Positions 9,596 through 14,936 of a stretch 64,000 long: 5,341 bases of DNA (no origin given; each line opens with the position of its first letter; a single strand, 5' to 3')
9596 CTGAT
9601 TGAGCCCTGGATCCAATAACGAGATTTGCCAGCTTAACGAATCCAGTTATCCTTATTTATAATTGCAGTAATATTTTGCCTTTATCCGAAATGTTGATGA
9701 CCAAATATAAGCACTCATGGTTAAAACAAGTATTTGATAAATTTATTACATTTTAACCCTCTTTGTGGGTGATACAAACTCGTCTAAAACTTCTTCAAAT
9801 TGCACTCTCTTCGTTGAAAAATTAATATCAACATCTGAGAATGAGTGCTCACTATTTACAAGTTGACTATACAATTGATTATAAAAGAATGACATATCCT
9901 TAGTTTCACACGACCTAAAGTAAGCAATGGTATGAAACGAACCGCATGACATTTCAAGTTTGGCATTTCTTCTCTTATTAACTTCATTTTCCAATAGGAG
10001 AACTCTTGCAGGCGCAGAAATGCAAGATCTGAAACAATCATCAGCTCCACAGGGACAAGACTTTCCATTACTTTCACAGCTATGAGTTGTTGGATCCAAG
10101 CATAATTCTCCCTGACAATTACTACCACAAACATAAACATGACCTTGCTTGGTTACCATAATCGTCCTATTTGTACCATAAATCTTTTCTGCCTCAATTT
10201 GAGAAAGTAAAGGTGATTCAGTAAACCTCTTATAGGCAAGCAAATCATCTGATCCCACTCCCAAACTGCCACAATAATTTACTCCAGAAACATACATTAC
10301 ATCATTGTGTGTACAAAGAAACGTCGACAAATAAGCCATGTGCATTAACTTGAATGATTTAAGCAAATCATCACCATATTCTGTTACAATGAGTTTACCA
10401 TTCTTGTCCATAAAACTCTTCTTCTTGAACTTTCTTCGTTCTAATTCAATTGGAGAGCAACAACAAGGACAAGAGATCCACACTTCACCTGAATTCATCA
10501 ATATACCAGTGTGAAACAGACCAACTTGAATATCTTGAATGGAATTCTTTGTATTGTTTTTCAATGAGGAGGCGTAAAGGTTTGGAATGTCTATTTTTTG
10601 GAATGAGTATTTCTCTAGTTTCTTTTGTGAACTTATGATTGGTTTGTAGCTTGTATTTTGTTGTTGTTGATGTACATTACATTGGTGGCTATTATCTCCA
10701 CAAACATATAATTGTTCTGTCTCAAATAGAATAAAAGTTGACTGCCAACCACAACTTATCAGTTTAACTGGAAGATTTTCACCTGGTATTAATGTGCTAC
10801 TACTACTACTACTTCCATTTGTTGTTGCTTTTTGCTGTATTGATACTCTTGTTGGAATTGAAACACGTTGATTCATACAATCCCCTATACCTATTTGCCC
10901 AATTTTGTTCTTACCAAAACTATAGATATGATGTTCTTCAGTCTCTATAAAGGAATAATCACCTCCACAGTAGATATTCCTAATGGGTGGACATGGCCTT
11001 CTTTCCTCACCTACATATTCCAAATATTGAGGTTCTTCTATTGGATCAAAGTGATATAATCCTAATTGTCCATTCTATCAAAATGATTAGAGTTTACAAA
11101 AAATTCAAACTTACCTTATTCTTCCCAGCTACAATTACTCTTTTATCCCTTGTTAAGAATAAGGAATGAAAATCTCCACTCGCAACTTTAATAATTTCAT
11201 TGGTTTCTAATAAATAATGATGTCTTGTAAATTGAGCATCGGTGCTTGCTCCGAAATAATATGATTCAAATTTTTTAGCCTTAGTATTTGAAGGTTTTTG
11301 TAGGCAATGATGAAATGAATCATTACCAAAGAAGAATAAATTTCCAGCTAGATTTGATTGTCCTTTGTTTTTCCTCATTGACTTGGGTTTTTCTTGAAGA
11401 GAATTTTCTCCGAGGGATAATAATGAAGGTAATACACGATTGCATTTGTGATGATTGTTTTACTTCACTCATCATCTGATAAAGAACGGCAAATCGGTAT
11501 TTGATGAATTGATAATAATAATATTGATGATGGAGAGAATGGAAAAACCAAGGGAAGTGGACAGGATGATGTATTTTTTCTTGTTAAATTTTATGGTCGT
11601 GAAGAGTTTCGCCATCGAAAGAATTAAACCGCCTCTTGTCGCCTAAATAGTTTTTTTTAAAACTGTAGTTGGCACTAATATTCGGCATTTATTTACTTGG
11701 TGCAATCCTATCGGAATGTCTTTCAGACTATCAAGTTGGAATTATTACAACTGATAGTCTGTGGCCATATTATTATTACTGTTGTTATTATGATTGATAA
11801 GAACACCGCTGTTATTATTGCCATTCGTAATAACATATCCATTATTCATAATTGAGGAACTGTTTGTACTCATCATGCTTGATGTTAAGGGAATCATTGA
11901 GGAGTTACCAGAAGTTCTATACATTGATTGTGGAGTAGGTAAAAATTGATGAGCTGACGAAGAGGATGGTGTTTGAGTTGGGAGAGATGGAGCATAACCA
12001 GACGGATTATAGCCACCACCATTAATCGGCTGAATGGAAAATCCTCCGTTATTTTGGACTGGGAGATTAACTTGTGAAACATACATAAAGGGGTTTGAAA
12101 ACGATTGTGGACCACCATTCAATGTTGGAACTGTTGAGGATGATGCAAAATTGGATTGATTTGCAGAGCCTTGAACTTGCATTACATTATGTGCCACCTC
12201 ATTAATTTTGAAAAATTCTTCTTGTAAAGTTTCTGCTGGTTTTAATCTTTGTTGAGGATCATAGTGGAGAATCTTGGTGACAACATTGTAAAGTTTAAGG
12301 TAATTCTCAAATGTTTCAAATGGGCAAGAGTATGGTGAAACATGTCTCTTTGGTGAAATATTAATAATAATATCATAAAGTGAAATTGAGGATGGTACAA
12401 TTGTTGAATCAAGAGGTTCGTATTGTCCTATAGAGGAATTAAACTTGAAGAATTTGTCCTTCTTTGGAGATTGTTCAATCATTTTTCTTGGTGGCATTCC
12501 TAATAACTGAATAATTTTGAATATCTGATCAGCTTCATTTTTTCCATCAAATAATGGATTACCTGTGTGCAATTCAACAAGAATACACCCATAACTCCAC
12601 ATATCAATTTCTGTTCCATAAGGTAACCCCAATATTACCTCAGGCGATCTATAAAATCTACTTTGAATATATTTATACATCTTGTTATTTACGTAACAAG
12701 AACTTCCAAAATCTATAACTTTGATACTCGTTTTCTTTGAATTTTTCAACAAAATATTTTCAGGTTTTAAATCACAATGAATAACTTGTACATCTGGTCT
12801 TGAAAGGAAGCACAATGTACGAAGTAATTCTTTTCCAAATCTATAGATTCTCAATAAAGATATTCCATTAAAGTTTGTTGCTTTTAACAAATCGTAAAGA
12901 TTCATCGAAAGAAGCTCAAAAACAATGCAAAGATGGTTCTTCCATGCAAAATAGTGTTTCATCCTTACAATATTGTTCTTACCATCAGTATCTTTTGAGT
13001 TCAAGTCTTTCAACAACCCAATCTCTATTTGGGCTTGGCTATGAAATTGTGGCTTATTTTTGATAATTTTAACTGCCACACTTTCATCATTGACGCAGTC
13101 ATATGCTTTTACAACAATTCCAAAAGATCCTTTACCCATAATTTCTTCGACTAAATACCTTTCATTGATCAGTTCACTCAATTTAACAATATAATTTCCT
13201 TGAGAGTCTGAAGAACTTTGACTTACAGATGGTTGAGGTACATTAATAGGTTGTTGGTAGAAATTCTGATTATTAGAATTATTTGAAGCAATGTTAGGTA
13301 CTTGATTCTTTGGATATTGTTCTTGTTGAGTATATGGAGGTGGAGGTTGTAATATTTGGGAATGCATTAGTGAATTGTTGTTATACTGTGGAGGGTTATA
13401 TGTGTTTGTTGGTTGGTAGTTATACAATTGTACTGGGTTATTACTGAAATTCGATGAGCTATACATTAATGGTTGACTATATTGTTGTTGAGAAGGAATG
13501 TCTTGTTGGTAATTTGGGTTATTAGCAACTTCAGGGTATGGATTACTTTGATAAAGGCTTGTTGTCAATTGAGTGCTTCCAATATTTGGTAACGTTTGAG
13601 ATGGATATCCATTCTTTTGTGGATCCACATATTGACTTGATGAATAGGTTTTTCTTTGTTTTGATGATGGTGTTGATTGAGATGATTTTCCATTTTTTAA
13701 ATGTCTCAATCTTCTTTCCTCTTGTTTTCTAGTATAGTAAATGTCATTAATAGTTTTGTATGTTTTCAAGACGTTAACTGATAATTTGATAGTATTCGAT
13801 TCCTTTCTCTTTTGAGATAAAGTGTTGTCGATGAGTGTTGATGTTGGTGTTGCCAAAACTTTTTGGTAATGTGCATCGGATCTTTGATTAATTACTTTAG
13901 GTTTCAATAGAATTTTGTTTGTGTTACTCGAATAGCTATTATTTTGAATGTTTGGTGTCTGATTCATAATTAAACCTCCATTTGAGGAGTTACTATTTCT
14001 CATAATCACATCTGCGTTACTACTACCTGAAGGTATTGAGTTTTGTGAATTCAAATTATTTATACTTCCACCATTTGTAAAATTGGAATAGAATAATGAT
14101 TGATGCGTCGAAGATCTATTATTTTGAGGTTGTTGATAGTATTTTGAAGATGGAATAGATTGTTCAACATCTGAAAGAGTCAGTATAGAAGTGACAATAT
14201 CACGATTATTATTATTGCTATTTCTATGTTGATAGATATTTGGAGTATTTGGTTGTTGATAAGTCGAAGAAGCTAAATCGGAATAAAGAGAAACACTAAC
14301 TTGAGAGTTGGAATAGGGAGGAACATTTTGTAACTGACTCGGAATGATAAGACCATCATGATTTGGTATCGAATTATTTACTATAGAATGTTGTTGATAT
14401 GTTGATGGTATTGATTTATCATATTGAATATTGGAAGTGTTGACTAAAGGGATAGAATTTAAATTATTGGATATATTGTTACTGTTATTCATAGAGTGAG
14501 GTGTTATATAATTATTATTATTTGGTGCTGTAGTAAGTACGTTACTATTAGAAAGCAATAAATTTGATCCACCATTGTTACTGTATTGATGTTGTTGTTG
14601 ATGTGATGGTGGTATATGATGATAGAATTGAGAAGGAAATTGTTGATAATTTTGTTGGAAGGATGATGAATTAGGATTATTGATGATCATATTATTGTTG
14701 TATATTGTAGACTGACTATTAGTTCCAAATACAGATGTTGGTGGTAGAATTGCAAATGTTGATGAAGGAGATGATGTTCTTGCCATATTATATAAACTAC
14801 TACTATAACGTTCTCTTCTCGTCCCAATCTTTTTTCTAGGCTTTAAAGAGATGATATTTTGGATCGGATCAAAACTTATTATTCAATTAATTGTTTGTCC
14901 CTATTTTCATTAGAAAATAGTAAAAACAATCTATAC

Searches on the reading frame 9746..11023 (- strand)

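Call 67: search_protein_families(library=pfam, proteins=[window:9746-11023:-], max_evalue=0.00001)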
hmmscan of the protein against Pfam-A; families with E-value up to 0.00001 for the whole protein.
window:9746-11023:- (425 aa): 3 families
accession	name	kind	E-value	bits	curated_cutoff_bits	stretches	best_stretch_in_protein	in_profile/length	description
PF25390.1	WD40_RLD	-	3.1e-36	125.9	150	2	85-368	90-313/363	RCC1-like domain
PF13540.12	RCC1_2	-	3.9e-16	58.8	22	0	86-113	1-28/30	Regulator of chromosome condensation (RCC1) repeat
PF00415.24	RCC1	-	1e-12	48.9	21.7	0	31-99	2-50/50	Regulator of chromosome condensation (RCC1) repeat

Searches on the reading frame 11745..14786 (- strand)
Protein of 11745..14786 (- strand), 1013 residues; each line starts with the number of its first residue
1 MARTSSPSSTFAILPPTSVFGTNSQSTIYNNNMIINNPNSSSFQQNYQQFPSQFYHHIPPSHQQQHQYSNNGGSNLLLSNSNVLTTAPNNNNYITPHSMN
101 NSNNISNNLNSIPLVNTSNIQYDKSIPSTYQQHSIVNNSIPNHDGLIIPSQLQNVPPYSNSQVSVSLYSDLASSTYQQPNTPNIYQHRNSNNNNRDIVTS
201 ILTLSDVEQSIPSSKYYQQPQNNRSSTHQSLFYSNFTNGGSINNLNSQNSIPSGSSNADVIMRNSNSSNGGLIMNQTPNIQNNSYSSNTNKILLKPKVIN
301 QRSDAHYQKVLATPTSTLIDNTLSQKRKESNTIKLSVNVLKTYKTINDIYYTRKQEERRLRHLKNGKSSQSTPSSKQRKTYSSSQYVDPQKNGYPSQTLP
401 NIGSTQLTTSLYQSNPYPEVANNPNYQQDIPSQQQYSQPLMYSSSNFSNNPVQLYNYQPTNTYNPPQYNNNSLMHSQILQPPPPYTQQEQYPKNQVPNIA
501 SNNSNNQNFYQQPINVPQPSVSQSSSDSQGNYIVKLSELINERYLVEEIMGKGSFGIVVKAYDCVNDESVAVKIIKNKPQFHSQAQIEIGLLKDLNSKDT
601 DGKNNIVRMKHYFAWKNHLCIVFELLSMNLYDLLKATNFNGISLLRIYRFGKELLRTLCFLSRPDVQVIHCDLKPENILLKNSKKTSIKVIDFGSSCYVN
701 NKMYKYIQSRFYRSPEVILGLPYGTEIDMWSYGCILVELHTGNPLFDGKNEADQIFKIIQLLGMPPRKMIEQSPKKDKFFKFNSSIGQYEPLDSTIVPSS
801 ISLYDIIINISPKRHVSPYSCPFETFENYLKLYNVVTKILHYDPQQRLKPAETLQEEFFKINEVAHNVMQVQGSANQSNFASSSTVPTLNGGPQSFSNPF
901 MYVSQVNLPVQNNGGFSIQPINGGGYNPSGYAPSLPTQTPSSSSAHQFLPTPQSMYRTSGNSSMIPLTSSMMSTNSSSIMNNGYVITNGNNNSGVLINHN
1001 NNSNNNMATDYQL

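Call 67: search_protein_families(library=pfam, proteins=[window:11745-14786:-], max_evalue=0.00001)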
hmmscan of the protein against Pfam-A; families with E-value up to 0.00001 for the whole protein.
window:11745-14786:- (1013 aa): 3 families
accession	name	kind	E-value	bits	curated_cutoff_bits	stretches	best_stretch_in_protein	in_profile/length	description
PF00069.31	Pkinase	-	3.3e-49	168.1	31.7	1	545-859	2-263/263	Protein kinase domain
PF07714.23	PK_Tyr_Ser-Thr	-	2.3e-19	70.2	23.1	1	547-755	4-214/258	Protein tyrosine and serine/threonine kinase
PF01633.27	Choline_kinase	-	8.1e-06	25.8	29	0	564-699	82-194/300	Choline/ethanolamine kinase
